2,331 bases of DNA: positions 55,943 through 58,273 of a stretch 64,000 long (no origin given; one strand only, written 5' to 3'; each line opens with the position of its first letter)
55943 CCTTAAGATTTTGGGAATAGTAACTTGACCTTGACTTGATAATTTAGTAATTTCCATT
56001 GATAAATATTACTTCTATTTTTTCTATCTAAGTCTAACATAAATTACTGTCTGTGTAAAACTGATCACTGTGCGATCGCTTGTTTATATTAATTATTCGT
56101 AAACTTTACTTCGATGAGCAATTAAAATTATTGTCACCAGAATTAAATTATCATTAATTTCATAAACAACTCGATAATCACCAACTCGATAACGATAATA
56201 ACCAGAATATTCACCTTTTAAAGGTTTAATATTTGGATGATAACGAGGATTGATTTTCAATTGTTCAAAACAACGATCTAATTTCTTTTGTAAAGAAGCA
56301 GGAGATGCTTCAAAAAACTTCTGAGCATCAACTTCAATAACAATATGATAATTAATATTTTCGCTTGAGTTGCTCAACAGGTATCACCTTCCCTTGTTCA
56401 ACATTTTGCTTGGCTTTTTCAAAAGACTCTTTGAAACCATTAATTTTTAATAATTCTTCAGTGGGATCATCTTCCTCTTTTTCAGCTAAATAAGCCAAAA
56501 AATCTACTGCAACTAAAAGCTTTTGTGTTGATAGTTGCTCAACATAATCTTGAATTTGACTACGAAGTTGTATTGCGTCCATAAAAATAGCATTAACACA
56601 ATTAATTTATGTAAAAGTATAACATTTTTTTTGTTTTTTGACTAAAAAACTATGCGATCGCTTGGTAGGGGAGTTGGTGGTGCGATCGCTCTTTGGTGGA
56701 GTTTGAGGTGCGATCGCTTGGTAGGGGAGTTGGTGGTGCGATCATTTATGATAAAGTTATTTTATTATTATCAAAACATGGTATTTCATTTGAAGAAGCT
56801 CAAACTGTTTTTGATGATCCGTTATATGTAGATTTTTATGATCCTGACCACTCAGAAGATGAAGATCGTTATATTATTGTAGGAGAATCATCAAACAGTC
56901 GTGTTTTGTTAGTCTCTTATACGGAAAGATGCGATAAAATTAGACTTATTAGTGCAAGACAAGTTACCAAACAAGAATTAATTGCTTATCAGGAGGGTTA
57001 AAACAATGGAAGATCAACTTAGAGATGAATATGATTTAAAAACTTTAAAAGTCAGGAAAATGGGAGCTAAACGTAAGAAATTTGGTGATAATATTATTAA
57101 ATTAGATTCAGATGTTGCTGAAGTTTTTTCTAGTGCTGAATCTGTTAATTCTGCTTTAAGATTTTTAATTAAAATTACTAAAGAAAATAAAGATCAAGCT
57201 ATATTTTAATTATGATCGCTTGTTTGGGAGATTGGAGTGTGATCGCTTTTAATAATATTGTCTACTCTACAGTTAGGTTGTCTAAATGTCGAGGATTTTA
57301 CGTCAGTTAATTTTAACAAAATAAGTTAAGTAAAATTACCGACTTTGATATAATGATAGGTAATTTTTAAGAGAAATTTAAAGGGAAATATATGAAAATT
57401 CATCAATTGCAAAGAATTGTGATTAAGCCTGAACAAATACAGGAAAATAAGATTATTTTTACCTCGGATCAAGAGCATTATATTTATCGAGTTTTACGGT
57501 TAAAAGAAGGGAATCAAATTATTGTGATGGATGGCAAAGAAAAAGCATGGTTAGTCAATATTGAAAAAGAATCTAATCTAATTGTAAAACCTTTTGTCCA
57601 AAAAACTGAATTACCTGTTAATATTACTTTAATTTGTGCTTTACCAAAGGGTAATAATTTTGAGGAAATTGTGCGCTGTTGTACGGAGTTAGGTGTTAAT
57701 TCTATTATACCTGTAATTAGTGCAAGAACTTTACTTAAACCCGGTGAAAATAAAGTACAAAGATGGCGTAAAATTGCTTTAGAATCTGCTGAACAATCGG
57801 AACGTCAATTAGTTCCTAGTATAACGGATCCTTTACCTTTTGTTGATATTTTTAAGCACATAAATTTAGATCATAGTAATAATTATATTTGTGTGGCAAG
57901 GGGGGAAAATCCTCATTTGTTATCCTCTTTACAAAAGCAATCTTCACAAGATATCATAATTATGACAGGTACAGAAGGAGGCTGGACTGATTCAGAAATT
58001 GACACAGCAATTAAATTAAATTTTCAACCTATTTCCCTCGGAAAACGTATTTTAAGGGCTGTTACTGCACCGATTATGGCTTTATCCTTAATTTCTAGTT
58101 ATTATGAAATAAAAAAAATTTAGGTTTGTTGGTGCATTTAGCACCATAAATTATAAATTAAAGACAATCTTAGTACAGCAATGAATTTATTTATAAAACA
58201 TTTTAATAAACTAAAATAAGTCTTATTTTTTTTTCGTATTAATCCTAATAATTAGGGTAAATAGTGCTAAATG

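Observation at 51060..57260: Eight toxin-antitoxin-type cassettes separated by clusters of a 28-bp HIP1-containing repeat (integron-like array, no integrase in view)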

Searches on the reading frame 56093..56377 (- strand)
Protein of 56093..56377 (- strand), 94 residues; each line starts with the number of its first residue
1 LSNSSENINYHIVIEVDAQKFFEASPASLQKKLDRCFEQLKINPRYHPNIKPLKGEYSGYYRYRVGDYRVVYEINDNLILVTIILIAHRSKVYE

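Call 11: search_protein_families(library=pfam, proteins=[window:56093-56377:-], max_evalue=0.01)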
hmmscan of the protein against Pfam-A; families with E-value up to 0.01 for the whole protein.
window:56093-56377:- (94 aa): 3 families
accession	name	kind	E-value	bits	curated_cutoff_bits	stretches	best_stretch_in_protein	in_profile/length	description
PF05016.21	ParE_toxin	-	2.2e-11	44.6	23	1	26-93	25-89/89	ParE toxin of type II toxin-antitoxin system, parDE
PF23571.1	GH3_M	-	0.004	17.7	23.6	1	36-71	29-60/75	GH3 family central domain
PF06769.20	YoeB_toxin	-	0.005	17.3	27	1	24-81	14-73/80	YoeB-like toxin of bacterial type II toxin-antitoxin system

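Call 80: find_encoding_contigs(protein=window:56093-56377:-, flank=5000, max_places=10)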
Protein window:56093-56377:- (94 aa): 4 contigs read that carry it; 3 places shown.
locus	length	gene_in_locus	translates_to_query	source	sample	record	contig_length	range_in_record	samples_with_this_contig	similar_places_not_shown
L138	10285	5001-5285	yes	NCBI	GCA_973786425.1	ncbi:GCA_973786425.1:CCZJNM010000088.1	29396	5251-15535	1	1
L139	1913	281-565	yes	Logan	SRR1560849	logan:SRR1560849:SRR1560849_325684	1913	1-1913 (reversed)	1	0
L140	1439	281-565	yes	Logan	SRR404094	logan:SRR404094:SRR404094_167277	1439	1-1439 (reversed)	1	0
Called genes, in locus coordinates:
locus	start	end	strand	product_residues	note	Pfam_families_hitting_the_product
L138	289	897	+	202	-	PF02441:Flavoprotein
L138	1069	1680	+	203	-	-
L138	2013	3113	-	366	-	-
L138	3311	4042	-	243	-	PF20260:PUA_4, PF04452:Methyltrans_RNA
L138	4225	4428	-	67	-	-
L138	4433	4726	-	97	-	PF04365:BrnT_toxin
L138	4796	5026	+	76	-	-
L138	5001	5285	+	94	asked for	PF05016:ParE_toxin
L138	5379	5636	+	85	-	PF04014:MazE_antitoxin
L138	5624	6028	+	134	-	PF01850:PIN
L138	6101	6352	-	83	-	-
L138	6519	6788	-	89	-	PF05016:ParE_toxin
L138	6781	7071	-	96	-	PF02604:PhdYeFM_antitox (weak)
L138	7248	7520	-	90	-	-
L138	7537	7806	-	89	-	PF22319:DUF6972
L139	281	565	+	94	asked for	PF05016:ParE_toxin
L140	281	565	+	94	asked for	PF05016:ParE_toxin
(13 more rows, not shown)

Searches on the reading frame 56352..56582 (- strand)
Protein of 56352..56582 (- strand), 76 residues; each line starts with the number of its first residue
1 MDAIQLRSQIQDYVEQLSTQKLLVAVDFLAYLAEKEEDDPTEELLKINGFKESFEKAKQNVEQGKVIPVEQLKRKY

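Call 11: search_protein_families(library=pfam, proteins=[window:56352-56582:-], max_evalue=0.01)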
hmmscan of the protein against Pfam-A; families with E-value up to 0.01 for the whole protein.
window:56352-56582:- (76 aa): 0 families

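Call 85: search_protein_families(library=padloc, proteins=[window:56352-56582:-], max_evalue=0.001)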
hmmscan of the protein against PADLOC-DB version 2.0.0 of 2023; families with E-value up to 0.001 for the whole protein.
window:56352-56582:- (76 aa): 0 families

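Call 92: search_protein_families(library=ncbifam, proteins=[window:56352-56582:-], max_evalue=0.01)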
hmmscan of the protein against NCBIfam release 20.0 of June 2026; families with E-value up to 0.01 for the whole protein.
window:56352-56582:- (76 aa): 1 family
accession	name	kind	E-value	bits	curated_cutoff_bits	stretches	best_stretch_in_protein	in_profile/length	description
NF050107.1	TA_RelN_antitoxin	domain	0.0054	17.3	70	1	32-72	36-74/79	type II toxin-antitoxin system RelN family antitoxin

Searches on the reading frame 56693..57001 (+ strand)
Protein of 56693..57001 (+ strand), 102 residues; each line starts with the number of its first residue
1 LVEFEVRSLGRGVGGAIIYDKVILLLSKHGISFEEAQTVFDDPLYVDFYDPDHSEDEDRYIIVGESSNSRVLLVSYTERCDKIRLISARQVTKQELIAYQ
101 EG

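Call 11: search_protein_families(library=pfam, proteins=[window:56693-57001:+], max_evalue=0.01)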
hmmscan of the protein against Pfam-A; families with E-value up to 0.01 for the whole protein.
window:56693-57001:+ (102 aa): 1 family
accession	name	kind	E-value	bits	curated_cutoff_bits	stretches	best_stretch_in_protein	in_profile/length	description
PF04365.19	BrnT_toxin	-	2.4e-24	85.9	34.5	1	26-95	10-77/77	Ribonuclease toxin, BrnT, of type II toxin-antitoxin system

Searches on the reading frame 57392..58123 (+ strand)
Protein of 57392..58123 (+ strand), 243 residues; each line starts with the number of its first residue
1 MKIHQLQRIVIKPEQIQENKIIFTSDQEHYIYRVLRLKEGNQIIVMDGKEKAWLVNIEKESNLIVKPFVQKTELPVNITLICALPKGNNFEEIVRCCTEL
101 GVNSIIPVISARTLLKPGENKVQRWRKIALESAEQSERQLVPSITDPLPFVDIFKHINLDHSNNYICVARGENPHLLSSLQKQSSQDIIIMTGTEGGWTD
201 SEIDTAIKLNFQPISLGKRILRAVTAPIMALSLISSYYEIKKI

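Call 18: find_encoding_contigs(protein=window:57392-58123:+, flank=10000, max_places=10)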
Protein window:57392-58123:+ (243 aa): 4 contigs read that carry it; 3 places shown.
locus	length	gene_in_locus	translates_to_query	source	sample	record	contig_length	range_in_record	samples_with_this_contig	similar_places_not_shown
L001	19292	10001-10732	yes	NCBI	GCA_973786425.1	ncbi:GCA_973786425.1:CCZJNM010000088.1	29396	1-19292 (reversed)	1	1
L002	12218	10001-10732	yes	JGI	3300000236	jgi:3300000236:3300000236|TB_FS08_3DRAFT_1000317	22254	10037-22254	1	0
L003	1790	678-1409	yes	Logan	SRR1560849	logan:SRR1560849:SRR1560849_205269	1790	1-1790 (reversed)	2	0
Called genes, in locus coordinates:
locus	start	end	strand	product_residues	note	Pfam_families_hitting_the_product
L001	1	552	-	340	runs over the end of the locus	-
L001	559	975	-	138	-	PF00226:DnaJ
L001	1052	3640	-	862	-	PF11791:Aconitase_B_N, PF06434:Aconitase_2_N, PF00330:Aconitase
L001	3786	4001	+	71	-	-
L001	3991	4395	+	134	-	PF01850:PIN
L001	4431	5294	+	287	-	PF00069:Pkinase, PF07714:PK_Tyr_Ser-Thr, PF01636:APH (faint), PF03109:ABC1 (weak)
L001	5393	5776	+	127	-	-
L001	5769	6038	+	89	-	-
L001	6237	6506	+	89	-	PF22319:DUF6972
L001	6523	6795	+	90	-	-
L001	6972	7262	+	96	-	PF02604:PhdYeFM_antitox (weak)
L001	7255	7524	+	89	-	PF05016:ParE_toxin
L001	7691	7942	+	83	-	-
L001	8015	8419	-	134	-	PF01850:PIN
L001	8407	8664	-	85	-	PF04014:MazE_antitoxin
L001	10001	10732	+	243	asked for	PF20260:PUA_4, PF04452:Methyltrans_RNA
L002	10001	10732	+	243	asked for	PF20260:PUA_4, PF04452:Methyltrans_RNA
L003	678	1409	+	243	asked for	PF20260:PUA_4, PF04452:Methyltrans_RNA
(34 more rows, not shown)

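Call 48: find_homologous_proteins(query=window:57392-58123:+, max_evalue=1e-30)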
Query window:57392-58123:+ (243 aa): 1354 proteins with E <= 1e-30 among 1864 candidates; the best 120 are listed.
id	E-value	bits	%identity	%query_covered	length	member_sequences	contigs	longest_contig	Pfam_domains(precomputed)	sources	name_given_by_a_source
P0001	2.7e-152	523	98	100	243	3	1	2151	PF04452.20,PF20260.5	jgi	-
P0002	3.2e-112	392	73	99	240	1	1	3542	PF04452.20,PF20260.5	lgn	-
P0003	1.0e-111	390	74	98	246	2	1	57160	PF04452.20,PF20260.5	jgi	jgi:16S rRNA (uracil1498-N3)-methyltransferase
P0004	2.6e-105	369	68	99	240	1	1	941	PF04452.20,PF20260.5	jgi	jgi:16S rRNA (uracil1498-N3)-methyltransferase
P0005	8.5e-105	368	70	98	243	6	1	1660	PF04452.20,PF20260.5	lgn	-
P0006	4.0e-101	356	69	99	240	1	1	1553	PF04452.20,PF20260.5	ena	-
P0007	1.4e-80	288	55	98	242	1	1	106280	PF04452.20,PF20260.5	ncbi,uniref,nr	ncbi:16S rRNA (uracil(1498)-N(3))-methyltransferase [Nostoc sp. MG11]|uniref:16S rRNA (uracil(1498)-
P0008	2.3e-80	288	56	98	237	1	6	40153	PF04452.20,PF20260.5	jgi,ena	jgi:16S rRNA (uracil1498-N3)-methyltransferase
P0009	8.1e-80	286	54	98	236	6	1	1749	PF04452.20,PF20260.5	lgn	-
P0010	1.5e-79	285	55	98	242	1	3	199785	PF04452.20,PF20260.5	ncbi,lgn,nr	ncbi:MAG: 16S rRNA (uracil(1498)-N(3))-methyltransferase [Nostoc sp. ChiSLP02]|nr:16S rRNA (uracil(1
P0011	2.3e-79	284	55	98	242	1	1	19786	PF04452.20,PF20260.5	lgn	-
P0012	3.1e-79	284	57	94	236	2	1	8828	PF04452.20,PF20260.5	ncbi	-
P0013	3.2e-79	284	55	98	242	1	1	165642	PF04452.20,PF20260.5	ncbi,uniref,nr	ncbi:16S rRNA (uracil(1498)-N(3))-methyltransferase [Nostoc sp. PA-18-2419]|uniref:16S rRNA (uracil(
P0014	3.7e-79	284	55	98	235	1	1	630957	PF04452.20,PF20260.5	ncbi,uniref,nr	ncbi:16S rRNA (uracil(1498)-N(3))-methyltransferase [Komarekiella sp. 'clone 1']|uniref:Ribosomal RN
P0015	3.9e-79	284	53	98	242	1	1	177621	PF04452.20,PF20260.5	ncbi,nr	ncbi:MAG: 16S rRNA (uracil(1498)-N(3))-methyltransferase [Nostoc sp. S4]|nr:16S rRNA (uracil(1498)-N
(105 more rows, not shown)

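Call 49: find_encoding_contigs(protein=P0003, flank=10000, max_places=4)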
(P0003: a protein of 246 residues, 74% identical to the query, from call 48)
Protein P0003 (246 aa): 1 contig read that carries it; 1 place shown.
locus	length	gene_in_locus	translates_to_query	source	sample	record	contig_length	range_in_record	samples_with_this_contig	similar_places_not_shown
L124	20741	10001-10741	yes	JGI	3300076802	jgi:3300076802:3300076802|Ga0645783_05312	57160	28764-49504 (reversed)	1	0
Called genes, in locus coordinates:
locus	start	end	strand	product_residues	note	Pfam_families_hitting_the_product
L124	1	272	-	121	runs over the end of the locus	PF00436:SSB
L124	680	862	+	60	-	-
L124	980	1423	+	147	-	-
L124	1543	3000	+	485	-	-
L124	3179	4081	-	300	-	PF13439:Glyco_transf_4 (weak), PF13579:Glyco_trans_4_4 (weak), PF02350:Epimerase_2 (faint), PF00534:Glycos_transf_1, PF13692:Glyco_trans_1_4, PF13524:Glyco_trans_1_2 (faint)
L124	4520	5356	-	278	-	PF13489:Methyltransf_23, PF08241:Methyltransf_11, PF08242:Methyltransf_12, PF13649:Methyltransf_25, PF13847:Methyltransf_31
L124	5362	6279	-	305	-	-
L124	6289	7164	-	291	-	PF00535:Glycos_transf_2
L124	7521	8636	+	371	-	PF03330:DPBB_1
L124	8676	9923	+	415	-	PF01098:FTSW_RODA_SPOVE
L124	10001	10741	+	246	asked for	PF20260:PUA_4, PF04452:Methyltrans_RNA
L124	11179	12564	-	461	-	PF01471:PG_binding_1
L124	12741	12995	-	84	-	PF01809:YidD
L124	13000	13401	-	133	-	PF02469:Fasciclin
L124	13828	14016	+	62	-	PF05973:Gp49 (weak)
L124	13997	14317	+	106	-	-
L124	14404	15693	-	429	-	PF10216:ChpXY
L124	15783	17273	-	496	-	PF00361:Proton_antipo_M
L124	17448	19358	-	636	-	PF00662:Proton_antipo_N, PF00361:Proton_antipo_M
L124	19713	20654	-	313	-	PF00126:HTH_1, PF03466:LysR_substrate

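Call 50: find_encoding_contigs(protein=P0001, flank=10000, max_places=4)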
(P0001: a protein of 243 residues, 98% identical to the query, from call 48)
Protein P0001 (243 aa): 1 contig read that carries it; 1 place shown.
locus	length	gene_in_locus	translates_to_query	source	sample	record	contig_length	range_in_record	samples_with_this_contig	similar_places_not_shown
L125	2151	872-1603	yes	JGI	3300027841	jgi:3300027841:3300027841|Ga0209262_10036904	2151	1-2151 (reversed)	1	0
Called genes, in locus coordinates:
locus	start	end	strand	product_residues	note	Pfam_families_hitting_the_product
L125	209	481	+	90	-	PF04365:BrnT_toxin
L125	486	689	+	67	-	-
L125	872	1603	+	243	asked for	PF20260:PUA_4, PF04452:Methyltrans_RNA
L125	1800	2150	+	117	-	?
